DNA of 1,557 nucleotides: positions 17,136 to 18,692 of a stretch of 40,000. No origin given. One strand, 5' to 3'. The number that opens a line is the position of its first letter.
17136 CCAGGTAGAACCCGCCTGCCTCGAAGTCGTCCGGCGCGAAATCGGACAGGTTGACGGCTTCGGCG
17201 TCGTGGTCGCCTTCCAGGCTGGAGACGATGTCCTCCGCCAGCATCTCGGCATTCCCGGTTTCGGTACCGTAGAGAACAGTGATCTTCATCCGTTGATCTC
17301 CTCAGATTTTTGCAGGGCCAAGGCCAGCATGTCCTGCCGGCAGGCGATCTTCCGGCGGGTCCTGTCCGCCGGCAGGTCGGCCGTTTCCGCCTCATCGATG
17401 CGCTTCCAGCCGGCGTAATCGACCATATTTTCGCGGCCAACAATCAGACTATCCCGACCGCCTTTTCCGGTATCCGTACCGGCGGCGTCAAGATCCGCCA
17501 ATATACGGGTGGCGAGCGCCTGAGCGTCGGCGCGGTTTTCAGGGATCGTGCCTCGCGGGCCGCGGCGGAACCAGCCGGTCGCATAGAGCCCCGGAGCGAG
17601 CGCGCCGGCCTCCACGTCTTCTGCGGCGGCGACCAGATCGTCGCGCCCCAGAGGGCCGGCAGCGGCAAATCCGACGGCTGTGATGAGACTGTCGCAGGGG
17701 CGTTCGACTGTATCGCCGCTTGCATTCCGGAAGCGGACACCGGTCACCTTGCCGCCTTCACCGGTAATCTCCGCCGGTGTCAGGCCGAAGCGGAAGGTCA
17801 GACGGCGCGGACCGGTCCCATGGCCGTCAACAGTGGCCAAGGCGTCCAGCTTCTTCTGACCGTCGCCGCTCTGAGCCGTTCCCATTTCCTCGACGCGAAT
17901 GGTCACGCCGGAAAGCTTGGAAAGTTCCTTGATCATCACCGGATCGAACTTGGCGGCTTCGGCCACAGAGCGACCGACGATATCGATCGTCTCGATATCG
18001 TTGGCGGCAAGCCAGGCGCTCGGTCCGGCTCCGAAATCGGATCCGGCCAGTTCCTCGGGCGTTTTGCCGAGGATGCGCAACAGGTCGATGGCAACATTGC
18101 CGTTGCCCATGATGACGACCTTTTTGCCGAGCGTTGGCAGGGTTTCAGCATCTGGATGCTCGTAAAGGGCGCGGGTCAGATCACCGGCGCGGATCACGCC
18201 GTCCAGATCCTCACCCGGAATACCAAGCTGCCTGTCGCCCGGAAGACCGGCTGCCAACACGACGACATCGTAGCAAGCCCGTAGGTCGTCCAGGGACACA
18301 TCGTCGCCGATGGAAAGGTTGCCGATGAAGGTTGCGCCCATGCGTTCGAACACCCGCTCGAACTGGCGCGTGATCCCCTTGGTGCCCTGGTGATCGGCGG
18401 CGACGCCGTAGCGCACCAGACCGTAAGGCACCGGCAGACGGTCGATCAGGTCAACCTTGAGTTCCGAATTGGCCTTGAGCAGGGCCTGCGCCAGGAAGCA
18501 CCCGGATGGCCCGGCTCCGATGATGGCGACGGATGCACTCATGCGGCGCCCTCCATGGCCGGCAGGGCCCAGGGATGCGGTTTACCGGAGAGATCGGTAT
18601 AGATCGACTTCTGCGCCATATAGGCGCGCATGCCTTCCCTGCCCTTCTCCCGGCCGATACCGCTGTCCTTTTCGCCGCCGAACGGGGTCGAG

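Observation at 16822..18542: A flavodoxin and an adrenodoxin-reductase-type flavoprotein are the only redox partners encoded with an alpha-only Rieske oxygenase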

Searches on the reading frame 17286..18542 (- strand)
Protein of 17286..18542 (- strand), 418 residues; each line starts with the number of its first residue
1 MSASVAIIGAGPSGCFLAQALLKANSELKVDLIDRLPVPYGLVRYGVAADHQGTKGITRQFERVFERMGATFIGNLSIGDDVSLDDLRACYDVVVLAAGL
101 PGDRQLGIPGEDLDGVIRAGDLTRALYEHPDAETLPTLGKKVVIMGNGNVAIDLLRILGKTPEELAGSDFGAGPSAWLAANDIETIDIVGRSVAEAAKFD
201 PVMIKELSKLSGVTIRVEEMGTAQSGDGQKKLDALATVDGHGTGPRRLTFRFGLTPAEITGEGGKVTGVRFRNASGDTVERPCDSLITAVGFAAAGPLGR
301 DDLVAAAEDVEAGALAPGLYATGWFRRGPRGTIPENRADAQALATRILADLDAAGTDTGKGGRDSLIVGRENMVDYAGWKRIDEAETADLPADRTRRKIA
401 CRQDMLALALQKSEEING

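Call 3: search_protein_families(library=pfam, proteins=[window:17286-18542:-])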
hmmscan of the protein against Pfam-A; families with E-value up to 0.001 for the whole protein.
window:17286-18542:- (418 aa): 4 families
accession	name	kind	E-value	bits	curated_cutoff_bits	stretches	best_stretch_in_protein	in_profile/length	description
PF07992.20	Pyr_redox_2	-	7.3e-11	42.5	26.1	1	4-240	2-223/291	Pyridine nucleotide-disulphide oxidoreductase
PF00070.33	Pyr_redox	-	3.2e-05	24.8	22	0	4-37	1-32/82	Pyridine nucleotide-disulphide oxidoreductase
PF13450.12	NAD_binding_8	-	0.00026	21.6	21.9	1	7-45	1-37/68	NAD(P)-binding Rossmann-like domain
PF05834.18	Lycopene_cycl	-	0.00093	18.8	23.4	0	5-36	2-33/380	Lycopene cyclase protein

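Call 17: search_solved_structures(query=window:17286-18542:-, max_evalue=0.001)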
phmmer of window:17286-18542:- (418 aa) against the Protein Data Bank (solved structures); distinct sequences matched with E-value up to 0.001: 12.
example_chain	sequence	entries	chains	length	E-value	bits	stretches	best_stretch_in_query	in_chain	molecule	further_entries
1lqt_A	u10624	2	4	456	7.9e-49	170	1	5-410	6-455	FprA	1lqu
2c7g_A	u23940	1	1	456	1.2e-47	166.1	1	5-410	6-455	NADPH-FERREDOXIN REDUCTASE FPRA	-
1cjc_A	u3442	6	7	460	2.2e-42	148.7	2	4-213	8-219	PROTEIN (ADRENODOXIN REDUCTASE) | ADRENODOXIN REDUCTASE | NADPH:ADRENODOXIN OXIDOREDUCTASE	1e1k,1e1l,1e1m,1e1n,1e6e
8oh5_C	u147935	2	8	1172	5.4e-18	68.5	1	4-158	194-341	Formate dehydrogenase-O, major subunit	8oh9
9bov_A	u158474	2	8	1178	6.3e-17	64.9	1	4-157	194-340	Molybdopterin oxidoreductase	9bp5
9n5u_A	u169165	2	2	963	9.1e-17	64.4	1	4-157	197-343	NfnA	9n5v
4ylf_B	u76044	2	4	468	3.6e-15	59.1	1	4-156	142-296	Dihydropyrimidine dehydrogenase subunit A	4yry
5jca_L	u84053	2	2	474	1.1e-14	57.6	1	4-156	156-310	NADH-dependent Ferredoxin:NADP Oxidoreductase (NfnI) subunit alpha | NADH-dependent Ferredoxin:NADP Oxidoreductase subunit alpha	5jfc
5vj7_A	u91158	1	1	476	5.4e-14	55.3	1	4-157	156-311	Oxidoreductase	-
7mfm_I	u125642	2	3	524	2.3e-13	53.2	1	4-156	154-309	Glutamate synthase (NADPH) small chain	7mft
2vdc_G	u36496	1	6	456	1.4e-10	44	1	3-157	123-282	GLUTAMATE SYNTHASE [NADPH] SMALL CHAIN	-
6s6s_G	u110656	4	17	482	1.6e-10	43.8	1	3-157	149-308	Glutamate synthase [NADPH] small chain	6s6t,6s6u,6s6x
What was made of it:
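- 17286..18542 (-): NAD(P)H-dependent FAD reductase of the adrenodoxin-reductase/FprA type (418 aa). It belongs with XplB and cindoxin-reductase-like flavodoxin reductases. Full-length match to FprA 1lqt (E 8e-49) and AdR 1cjc (call 17).
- On AdR/FprA-type flavodoxin/ferredoxin reductase (XplB / cindoxin reductase group): 1lqt E 8e-49 over residues 5-410 (call 17).
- Checked: It aligns over its full length to M. tuberculosis FprA (E 8e-49) and bovine adrenodoxin reductase (call 17).
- FprA/AdR-type enzymes classically reduce ferredoxins (molecule names in call 17).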

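Call 25: search_protein_families(library=ncbifam, proteins=[window:17286-18542:-], max_evalue=0.00001)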
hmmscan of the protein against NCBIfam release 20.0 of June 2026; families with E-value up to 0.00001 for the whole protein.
window:17286-18542:- (418 aa): 13 families
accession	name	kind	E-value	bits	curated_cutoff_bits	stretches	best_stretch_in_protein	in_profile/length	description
TIGR01316.1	gltA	equivalog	9.8e-22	77.4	471.75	1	4-154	135-287/449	NADPH-dependent glutamate synthase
NF010590.0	PRK13984.1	equivalog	3.6e-21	74.9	946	1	3-158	289-442/611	putative oxidoreductase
NF009410.0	PRK12771.1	subfamily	7.1e-21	74.4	516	1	4-157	140-286/566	NAD(P)-binding protein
NF009454.0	PRK12814.1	equivalog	2.2e-20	72.6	916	1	4-156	195-340/657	putative NADPH-dependent glutamate synthase small subunit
TIGR01318.1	gltD_gamma_fam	subfamily_domain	2.7e-20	72.4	482.95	1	3-156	142-299/467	glutamate synthase, small subunit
NF009451.0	PRK12809.1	equivalog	7.9e-20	70.7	1154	1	4-157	312-469/639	formate-dependent uric acid utilization protein YgfT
TIGR01317.1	GOGAT_sm_gam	subfamily_domain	4.3e-18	65.4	447.7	1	4-154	145-298/485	glutamate synthase small subunit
NF009409.0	PRK12770.1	subfamily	4.8e-18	65.4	343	1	3-155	19-189/360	putative glutamate synthase subunit beta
NF009408.0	PRK12769.1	equivalog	4.1e-16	58.2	1003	1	4-156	329-485/659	formate-dependent uric acid utilization protein AegA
NF009414.0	PRK12778.1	equivalog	1.1e-15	57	1103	1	4-156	433-587/752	bifunctional dihydroorotate dehydrogenase B NAD binding subunit/NADPH-dependent glutamate synthase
TIGR03315.1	Se_ygfK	equivalog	1.9e-13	48.8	835.3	1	4-157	539-684/1012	putative selenate reductase subunit YgfK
NF009413.0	PRK12775.1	equivalog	5.7e-13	47.6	1895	1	4-157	432-589/1006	putative trifunctional 2-polyprenylphenol hydroxylase/glutamate synthase subunit beta/ferritin domain-containing protein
NF009415.0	PRK12779.1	equivalog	6.7e-11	40.8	1519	1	4-156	308-464/944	putative bifunctional glutamate synthase subunit beta/2-polyprenylphenol hydroxylase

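Call 26: find_homologous_proteins(query=window:17286-18542:-)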
Query window:17286-18542:- (418 aa): 4163 proteins with E <= 0.001 among 8000 candidates; the best 120 are listed.
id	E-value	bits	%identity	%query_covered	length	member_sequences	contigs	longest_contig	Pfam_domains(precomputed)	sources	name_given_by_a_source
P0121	1.2e-262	889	98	100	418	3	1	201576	PF07992.21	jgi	jgi:ferredoxin--NADP+ reductase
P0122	5.7e-249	844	93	100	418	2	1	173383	PF07992.21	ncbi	-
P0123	4.9e-246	834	92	100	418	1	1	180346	PF07992.21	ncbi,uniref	ncbi:FAD-dependent oxidoreductase [Roseibium sp.]|uniref:FAD-dependent oxidoreductase n=1 Tax=Roseib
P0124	7.7e-246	834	91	100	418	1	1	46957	PF07992.21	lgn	-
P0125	7.3e-244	827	90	100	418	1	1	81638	PF07992.21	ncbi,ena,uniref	ncbi:FAD-dependent oxidoreductase [uncultured Roseibium sp.]|uniref:FAD-dependent oxidoreductase n=1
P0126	7.1e-241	817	90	100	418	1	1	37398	PF07992.21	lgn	-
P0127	4.0e-240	815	89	100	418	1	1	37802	PF07992.21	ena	-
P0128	1.3e-239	813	88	100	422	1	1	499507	PF07992.21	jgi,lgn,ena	-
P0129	7.4e-239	811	89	100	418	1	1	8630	PF07992.21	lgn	-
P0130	2.3e-175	602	68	99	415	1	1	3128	PF07992.21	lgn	-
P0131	8.1e-174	597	68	99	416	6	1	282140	PF07992.21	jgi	jgi:ferredoxin--NADP+ reductase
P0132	7.6e-173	593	68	99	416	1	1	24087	PF07992.21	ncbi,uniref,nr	ncbi:FAD-dependent oxidoreductase [Nitratireductor sp. ZSWI3]|uniref:FAD-dependent oxidoreductase n=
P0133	2.4e-172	592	67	99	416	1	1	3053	PF07992.21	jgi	jgi:ferredoxin--NADP+ reductase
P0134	9.1e-172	590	68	99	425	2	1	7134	PF07992.21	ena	-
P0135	2.1e-171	589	66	99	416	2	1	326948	PF07992.21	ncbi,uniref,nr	ncbi:FAD-dependent oxidoreductase [Nitratireductor soli]|uniref:FAD-dependent oxidoreductase n=1 Tax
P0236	1.2e-147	510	59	99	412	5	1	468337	PF07992.21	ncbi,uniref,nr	ncbi:FAD-dependent oxidoreductase [Phaeobacter sp. J2-8]|uniref:FAD-dependent oxidoreductase n=1 Tax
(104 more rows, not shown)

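Call 27: search_dna_similar(query=window:17286-18542:-, collection=plasmids, mode=protein, max_rows=40, max_evalue=1e-20)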
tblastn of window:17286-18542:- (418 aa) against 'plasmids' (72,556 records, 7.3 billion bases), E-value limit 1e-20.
Records with a match: 65; places in all: 76; records where one place covers at least 80% of the query: 62.
Best place of each record, by identity: 60-80% 2; <60% 63.
By first word of the organism name: Rhodococcus 19; Agrobacterium 8; Streptomyces 7; Klebsiella 5; Paenarthrobacter 3; Ralstonia 2; Caballeronia 2; Nitratireductor 1; Pseudosulfitobacter 1; Paracoccus 1; and 16 more.
By predicted mobility (MOB-suite, as given by PLSDB): non-mobilizable 41; mobilizable 15; conjugative 9.
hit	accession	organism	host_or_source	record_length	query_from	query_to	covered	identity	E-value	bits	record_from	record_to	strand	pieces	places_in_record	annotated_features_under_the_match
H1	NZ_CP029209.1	Nitratireductor sp. OM-1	-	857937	1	414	99%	66.7%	8e-166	523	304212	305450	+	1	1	FAD-dependent oxidoreductase | aldehyde dehydrogenase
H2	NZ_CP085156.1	Pseudosulfitobacter sp. DSM 107133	cell culture,Seawater from the North ...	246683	1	412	99%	62.4%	5e-144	460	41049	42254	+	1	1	FAD-dependent oxidoreductase | aldehyde dehydrogenase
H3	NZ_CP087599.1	Paracoccus sp. MA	cell culture,soil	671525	5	414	98%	56.2%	3e-123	400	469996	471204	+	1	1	FAD-dependent oxidoreductase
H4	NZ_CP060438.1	Pseudooceanicola algae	whole organism,marine macroalga Fucus ...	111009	1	412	99%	50.0%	6e-108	356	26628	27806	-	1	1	FAD-dependent oxidoreductase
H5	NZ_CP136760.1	Palleronia sp. LCG004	cell culture,Intertidal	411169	1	399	95%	49.9%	3e-105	348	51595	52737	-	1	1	FAD-dependent oxidoreductase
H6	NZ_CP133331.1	Rhodococcus sp. DN22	-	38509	1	409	98%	43.8%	6e-82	281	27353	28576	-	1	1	FAD-dependent oxidoreductase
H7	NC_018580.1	Gordonia sp. KTR9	-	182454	5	409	97%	42.8%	8e-80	275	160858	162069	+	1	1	FAD-dependent oxidoreductase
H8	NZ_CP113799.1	Rhodococcus pyridinivorans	sediment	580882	1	415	99%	41.2%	2e-78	271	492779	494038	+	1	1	FAD-dependent oxidoreductase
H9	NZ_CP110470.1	Rhodococcus opacus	cell culture,Soil contaminated by oil ...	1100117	1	415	99%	40.1%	6e-76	264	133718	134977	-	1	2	record has no annotation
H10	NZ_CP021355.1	Rhodococcus oxybenzonivorans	river sediment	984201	4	409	97%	39.1%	9e-77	266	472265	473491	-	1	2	FAD-dependent oxidoreductase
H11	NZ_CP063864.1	Klebsiella pneumoniae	panda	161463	4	408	97%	37.9%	4e-78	270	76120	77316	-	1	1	FAD-dependent oxidoreductase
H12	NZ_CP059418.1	Enterobacter hormaechei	Homo sapiens,sputum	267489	4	408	97%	37.9%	4e-78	270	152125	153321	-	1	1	FAD-dependent oxidoreductase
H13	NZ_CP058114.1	Klebsiella grimontii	culture,Freshwater sample from ...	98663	1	408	98%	37.2%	3e-75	262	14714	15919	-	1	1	FAD-dependent oxidoreductase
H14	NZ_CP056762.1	Klebsiella grimontii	culture,Freshwater sample from ...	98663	1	408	98%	37.2%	3e-75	262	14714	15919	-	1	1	FAD-dependent oxidoreductase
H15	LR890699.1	Klebsiella pneumoniae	Homo sapiens,rectal swab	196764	1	408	98%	37.2%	3e-75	262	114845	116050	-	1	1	none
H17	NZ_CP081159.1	Jannaschia sp. M317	-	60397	1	414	99%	36.0%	9e-62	223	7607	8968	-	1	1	FAD-dependent oxidoreductase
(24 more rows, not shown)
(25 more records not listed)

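Call 28: get_annotated_region(hit=H3, flank=14000)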
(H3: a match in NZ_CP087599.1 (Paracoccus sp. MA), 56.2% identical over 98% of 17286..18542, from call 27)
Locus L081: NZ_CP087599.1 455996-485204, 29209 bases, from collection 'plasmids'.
description: Paracoccus sp. MA plasmid unnamed, complete sequence
organism: Paracoccus sp. MA (NCBI taxid 2895796)
taxonomy: Bacteria; Pseudomonadota; Alphaproteobacteria; Rhodobacterales; Paracoccaceae; Paracoccus; Paracoccus sp. MA
host: -; source: cell culture,soil; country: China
typing (MOB-suite, as given by PLSDB): non-mobilizable; replicon rep_cluster_560,rep_cluster_969
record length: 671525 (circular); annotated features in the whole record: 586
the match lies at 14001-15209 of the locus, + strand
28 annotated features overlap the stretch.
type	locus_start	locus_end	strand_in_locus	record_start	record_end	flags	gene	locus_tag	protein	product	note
CDS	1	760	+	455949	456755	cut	-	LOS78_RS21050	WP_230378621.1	ABC transporter ATP-binding protein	GO:0006810 - transport [Evidence IEA]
CDS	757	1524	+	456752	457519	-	-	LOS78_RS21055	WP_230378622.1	ABC transporter permease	-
CDS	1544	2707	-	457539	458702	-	-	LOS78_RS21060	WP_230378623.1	IclR family transcriptional regulator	GO:0006355 - regulation of DNA-templated transcription [Evidence IEA]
CDS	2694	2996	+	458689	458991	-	-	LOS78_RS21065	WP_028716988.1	recombinase-like helix-turn-helix domain-containing protein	-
CDS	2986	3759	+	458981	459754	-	-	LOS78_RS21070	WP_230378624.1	ABC transporter ATP-binding protein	GO:0006810 - transport [Evidence IEA]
CDS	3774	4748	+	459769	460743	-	-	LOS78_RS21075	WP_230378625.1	ABC transporter substrate-binding protein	-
CDS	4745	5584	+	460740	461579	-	-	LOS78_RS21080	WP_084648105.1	ABC transporter permease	-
CDS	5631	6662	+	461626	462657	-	-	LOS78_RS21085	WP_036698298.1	aromatic ring-hydroxylating dioxygenase subunit alpha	-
CDS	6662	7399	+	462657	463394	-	-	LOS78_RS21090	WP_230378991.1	SDR family oxidoreductase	-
CDS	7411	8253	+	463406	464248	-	-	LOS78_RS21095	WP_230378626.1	alpha/beta hydrolase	-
CDS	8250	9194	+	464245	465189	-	-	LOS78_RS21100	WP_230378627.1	VOC family protein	-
CDS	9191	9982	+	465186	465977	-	-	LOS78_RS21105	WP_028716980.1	SDR family oxidoreductase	-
CDS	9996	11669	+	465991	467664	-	-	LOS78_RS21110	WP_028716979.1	thiamine pyrophosphate-binding protein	-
CDS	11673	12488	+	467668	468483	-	-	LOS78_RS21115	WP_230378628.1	aspartate dehydrogenase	-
CDS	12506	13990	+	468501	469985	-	-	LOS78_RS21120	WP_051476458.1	aldehyde dehydrogenase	-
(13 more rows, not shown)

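Call 29: get_annotated_region(hit=H4, flank=14000)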
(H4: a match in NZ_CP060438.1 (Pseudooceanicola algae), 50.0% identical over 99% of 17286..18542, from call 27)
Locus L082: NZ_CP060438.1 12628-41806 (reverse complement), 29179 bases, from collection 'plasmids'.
description: Pseudooceanicola algae strain Lw-13e plasmid p111, complete sequence
organism: Pseudooceanicola algae (NCBI taxid 1537215)
taxonomy: Bacteria; Pseudomonadota; Alphaproteobacteria; Rhodobacterales; Paracoccaceae; Pseudooceanicola; Pseudooceanicola algae
host: -; source: whole organism,marine macroalga Fucus spiralis; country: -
typing (MOB-suite, as given by PLSDB): non-mobilizable
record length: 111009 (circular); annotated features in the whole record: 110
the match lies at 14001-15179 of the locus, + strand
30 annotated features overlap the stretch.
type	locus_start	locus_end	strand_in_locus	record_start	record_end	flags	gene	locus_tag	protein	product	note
CDS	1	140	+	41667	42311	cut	-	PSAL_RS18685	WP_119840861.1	ATP-binding cassette domain-containing protein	-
CDS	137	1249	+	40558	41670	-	-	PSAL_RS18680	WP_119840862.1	FAD-dependent oxidoreductase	-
CDS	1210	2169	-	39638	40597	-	-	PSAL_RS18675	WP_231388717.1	endonuclease/exonuclease/phosphatase family protein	-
CDS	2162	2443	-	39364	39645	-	-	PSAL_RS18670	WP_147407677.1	zf-HC2 domain-containing protein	-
CDS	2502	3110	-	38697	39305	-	-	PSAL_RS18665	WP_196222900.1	RNA polymerase sigma factor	GO:0006352 - DNA-templated transcription initiation [Evidence IEA]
CDS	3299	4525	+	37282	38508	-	-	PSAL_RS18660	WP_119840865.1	glutathionylspermidine synthase family protein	-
CDS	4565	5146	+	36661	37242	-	-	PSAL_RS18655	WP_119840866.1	DUF1190 domain-containing protein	-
CDS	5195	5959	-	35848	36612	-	-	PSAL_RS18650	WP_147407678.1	IclR family transcriptional regulator C-terminal domain-containing protein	-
CDS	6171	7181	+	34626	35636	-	-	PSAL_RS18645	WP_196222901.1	TRAP transporter substrate-binding protein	-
CDS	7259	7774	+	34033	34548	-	-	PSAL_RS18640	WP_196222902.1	TRAP transporter small permease subunit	-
CDS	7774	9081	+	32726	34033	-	-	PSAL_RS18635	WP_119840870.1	TRAP transporter large permease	GO:0008643 - carbohydrate transport [Evidence IEA]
CDS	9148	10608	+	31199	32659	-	-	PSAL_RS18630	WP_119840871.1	glutamine synthetase family protein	GO:0006542 - glutamine biosynthetic process [Evidence IEA]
CDS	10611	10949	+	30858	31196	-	-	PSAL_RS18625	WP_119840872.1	5-carboxymethyl-2-hydroxymuconate isomerase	-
CDS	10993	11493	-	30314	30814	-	-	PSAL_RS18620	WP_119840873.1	GNAT family N-acetyltransferase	-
CDS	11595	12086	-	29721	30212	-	-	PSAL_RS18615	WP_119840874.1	hypothetical protein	-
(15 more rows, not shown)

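Call 30: get_annotated_region(hit=H5, flank=14000)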
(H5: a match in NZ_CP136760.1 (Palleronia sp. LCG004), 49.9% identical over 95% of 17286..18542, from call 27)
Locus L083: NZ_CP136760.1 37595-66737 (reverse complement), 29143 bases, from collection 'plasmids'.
description: Palleronia sp. LCG004 plasmid unnamed1, complete sequence
organism: Palleronia sp. LCG004 (NCBI taxid 3079304)
taxonomy: Bacteria; Pseudomonadota; Alphaproteobacteria; Rhodobacterales; Roseobacteraceae; Palleronia; Palleronia sp. LCG004
host: -; source: cell culture,Intertidal; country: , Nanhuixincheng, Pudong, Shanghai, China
typing (MOB-suite, as given by PLSDB): non-mobilizable
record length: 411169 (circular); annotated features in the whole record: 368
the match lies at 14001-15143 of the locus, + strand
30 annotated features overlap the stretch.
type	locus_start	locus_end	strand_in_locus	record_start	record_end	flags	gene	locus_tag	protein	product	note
CDS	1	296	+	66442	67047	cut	pcaG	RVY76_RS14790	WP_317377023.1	protocatechuate 3,4-dioxygenase subunit alpha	GO:0046278 - 3,4-dihydroxybenzoate metabolic process [Evidence IEA]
CDS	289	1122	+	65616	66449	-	-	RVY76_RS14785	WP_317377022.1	3-keto-5-aminohexanoate cleavage protein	-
CDS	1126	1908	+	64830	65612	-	pcaD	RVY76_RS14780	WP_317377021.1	3-oxoadipate enol-lactonase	GO:0042952 - beta-ketoadipate pathway [Evidence IEA]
CDS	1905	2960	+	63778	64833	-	-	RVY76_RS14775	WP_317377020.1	3-carboxy-cis,cis-muconate cycloisomerase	-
CDS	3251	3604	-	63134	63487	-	-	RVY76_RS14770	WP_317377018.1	hypothetical protein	-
CDS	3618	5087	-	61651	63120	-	-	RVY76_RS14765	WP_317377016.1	glutamine synthetase family protein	GO:0006542 - glutamine biosynthetic process [Evidence IEA]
CDS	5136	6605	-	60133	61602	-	-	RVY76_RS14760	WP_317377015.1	hypothetical protein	-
CDS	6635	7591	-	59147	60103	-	-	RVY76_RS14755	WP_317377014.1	ABC transporter substrate-binding protein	-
CDS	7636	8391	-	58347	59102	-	-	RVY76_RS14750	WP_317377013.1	ABC transporter permease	-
CDS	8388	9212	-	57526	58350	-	-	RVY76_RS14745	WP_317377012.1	ABC transporter ATP-binding protein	GO:0006810 - transport [Evidence IEA]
CDS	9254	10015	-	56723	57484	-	-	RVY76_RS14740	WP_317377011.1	ABC transporter permease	-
CDS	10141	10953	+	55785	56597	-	-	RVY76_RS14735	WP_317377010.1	helix-turn-helix domain-containing protein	GO:0006355 - regulation of DNA-templated transcription [Evidence IEA]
CDS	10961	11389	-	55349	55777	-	-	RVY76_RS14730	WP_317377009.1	hypothetical protein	-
CDS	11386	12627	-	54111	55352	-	-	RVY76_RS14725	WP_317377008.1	aromatic ring-hydroxylating dioxygenase subunit alpha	-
CDS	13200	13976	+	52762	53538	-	-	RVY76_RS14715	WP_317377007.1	IclR family transcriptional regulator C-terminal domain-containing protein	-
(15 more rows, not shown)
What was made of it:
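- Location on catabolic plasmids (calls 27-30).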

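Call 32: get_annotated_region(hit=H7, flank=4000)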
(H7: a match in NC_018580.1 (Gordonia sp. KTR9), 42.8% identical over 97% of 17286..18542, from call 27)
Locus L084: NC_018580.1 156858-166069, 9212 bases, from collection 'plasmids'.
description: Gordonia sp. KTR9 plasmid pGKT2, complete sequence
organism: Gordonia sp. KTR9 (NCBI taxid 337191)
taxonomy: Bacteria; Actinomycetota; Actinomycetes; Mycobacteriales; Gordoniaceae; Gordonia; Gordonia sp. KTR9
host: -; source: -; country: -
typing (MOB-suite, as given by PLSDB): mobilizable; replicon rep_cluster_394; relaxase MOBP
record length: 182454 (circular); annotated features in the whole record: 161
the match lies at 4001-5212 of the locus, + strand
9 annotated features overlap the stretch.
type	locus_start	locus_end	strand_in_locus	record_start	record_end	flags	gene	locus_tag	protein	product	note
CDS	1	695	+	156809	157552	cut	-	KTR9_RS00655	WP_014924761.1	FCD domain-containing protein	-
CDS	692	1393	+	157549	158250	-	-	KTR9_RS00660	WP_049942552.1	cache domain-containing protein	-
CDS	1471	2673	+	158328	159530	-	-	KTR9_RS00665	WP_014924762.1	cytochrome P450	-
CDS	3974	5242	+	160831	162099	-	-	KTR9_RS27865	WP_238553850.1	FAD-dependent oxidoreductase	-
CDS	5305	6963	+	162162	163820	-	-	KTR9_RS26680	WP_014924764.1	cytochrome P450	-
CDS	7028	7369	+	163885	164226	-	-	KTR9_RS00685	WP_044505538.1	hypothetical protein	-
CDS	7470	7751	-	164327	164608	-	-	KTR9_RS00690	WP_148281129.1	hypothetical protein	-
CDS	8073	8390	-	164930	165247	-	-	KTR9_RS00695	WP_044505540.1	hypothetical protein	-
CDS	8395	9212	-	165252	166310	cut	-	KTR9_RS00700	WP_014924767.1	DUF3560 domain-containing protein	-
